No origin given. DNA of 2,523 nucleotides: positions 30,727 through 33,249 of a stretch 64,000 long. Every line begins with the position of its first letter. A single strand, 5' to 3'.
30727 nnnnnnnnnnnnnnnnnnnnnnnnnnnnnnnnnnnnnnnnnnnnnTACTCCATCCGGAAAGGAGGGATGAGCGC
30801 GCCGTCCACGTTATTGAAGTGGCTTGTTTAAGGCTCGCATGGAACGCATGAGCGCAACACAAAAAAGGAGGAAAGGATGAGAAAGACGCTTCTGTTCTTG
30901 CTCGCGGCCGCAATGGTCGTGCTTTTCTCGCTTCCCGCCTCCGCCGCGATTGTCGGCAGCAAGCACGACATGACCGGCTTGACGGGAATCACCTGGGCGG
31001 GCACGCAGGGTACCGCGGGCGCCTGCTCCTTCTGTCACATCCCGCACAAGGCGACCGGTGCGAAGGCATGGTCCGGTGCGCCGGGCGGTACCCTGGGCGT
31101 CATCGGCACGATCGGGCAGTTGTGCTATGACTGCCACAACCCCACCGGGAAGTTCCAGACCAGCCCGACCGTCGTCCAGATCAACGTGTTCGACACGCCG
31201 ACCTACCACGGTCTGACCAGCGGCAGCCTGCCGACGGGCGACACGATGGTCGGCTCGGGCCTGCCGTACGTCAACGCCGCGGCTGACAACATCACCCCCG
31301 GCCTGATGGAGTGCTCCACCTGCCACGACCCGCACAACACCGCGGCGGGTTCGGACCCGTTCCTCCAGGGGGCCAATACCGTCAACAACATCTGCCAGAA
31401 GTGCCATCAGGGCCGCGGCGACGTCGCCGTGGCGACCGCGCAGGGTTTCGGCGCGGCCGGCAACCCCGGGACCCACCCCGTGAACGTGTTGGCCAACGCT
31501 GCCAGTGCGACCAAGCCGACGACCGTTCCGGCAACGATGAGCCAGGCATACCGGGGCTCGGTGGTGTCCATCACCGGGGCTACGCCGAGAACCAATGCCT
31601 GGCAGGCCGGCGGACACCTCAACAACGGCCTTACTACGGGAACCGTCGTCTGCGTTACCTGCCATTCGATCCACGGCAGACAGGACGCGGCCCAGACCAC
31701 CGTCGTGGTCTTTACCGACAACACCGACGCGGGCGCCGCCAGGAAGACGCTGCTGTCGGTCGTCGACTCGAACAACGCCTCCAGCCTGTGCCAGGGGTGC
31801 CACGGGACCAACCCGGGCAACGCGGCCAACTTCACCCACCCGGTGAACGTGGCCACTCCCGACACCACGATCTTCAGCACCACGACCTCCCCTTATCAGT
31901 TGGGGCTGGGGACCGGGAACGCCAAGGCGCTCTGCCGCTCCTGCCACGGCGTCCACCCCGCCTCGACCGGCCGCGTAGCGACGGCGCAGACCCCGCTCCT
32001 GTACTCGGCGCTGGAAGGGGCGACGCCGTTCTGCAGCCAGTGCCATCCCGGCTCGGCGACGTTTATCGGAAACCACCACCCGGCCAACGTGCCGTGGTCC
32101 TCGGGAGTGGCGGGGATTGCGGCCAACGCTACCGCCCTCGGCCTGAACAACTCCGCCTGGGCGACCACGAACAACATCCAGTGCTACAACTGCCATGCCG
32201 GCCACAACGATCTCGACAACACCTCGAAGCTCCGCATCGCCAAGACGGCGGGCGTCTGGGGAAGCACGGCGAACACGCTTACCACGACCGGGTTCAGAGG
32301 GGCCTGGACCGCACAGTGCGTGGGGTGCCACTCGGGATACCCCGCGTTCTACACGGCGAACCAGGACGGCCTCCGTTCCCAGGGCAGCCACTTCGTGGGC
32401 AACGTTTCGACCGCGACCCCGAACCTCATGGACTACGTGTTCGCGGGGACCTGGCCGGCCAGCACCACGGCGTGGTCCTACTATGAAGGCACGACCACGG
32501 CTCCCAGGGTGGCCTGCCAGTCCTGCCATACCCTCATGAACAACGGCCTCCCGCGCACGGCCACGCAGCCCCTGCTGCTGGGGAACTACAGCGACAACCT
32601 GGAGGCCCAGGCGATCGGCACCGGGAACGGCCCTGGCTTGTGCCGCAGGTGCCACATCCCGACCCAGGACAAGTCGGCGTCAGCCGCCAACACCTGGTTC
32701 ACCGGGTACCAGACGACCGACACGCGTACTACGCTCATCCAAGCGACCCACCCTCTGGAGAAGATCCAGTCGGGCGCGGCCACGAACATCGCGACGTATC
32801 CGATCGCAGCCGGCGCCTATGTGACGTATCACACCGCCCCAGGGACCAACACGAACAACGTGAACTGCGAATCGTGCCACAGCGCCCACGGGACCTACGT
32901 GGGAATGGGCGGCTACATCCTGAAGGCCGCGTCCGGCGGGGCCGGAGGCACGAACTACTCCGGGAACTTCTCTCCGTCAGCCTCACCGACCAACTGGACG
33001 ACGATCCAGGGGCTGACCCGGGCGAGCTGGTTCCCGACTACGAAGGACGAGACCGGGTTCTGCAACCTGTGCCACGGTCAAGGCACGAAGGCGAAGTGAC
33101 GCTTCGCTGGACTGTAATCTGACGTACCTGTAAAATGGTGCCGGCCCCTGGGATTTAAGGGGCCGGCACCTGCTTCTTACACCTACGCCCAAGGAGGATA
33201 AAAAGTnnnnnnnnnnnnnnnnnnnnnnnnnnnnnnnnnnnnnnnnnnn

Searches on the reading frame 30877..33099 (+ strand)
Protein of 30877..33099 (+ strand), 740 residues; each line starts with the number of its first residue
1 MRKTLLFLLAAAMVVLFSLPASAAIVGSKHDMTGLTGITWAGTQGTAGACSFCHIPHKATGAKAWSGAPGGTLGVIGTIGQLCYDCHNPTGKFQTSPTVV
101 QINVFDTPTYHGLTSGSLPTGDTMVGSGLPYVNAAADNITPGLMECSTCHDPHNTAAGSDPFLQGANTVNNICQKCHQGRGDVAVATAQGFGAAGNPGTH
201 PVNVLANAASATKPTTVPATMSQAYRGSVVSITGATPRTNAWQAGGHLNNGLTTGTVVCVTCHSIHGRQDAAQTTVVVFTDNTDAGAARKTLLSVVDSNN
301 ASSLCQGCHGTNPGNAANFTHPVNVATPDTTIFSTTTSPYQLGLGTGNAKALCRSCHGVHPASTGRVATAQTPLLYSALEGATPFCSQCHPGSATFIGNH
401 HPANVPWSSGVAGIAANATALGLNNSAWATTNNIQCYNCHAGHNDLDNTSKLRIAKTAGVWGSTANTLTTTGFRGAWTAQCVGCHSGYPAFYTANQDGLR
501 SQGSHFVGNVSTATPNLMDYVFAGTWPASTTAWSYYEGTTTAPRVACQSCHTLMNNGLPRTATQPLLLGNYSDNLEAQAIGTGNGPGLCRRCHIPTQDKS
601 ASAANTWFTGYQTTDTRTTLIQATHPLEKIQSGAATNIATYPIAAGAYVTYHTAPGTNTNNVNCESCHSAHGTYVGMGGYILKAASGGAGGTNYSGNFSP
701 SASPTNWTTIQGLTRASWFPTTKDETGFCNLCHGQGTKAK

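Call 3: search_protein_families(library=pfam, proteins=[window:30877-33099:+], max_evalue=0.01)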
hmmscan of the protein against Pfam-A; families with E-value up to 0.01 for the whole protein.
window:30877-33099:+ (740 aa): 5 families
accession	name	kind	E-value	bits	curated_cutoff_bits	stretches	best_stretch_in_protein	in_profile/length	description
PF09699.15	Paired_CXXCH_1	-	2.8e-17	62.6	20.6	2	145-178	8-37/41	Doubled CXXCH motif (Paired_CXXCH_1)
PF14522.11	Cytochrome_C7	-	2.6e-16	59.6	24.8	1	143-185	13-56/67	Cytochrome c7 and related cytochrome c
PF22113.1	Mtrc-MtrF_II-IV_dom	-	7.6e-12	45.5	30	1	254-394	26-168/176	Outer membrane cytochrome MtrC/MtrF-like, domains II/IV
PF14537.11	Cytochrom_c3_2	-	1.6e-10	41.7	25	0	351-446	7-70/79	Cytochrome c3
PF02085.21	Cytochrom_CIII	-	0.00048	20.9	22.9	0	256-314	30-87/101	Class III cytochrome C family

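Call 48: search_solved_structures(query=window:30877-33099:+, max_evalue=1)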
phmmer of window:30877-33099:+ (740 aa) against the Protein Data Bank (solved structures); distinct sequences matched with E-value up to 1: 1.
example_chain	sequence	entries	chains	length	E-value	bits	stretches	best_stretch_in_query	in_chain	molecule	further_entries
3g7y_A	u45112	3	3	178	0.62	11.7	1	648-681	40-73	Dolichyl-diphosphooligosaccharide-protein glycosyltransferase subunit OST6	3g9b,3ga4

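Call 49: search_protein_families(library=ncbifam, proteins=[window:30877-33099:+], max_evalue=0.001)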
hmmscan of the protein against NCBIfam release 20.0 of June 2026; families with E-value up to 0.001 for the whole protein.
window:30877-33099:+ (740 aa): 3 families
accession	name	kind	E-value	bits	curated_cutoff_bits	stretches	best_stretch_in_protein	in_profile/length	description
TIGR01905.1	paired_CXXCH_1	subfamily_domain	1.6e-12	47.1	25.2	0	145-178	8-37/41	doubled CXXCH domain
TIGR03508.1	decahem_SO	subfamily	7.1e-10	38.8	192.2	1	138-179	138-176/258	DmsE family decaheme c-type cytochrome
NF041028.1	decahem_GSU2203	exception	8e-10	38.4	325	1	139-179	170-209/317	GSU2203 family decaheme c-type cytochrome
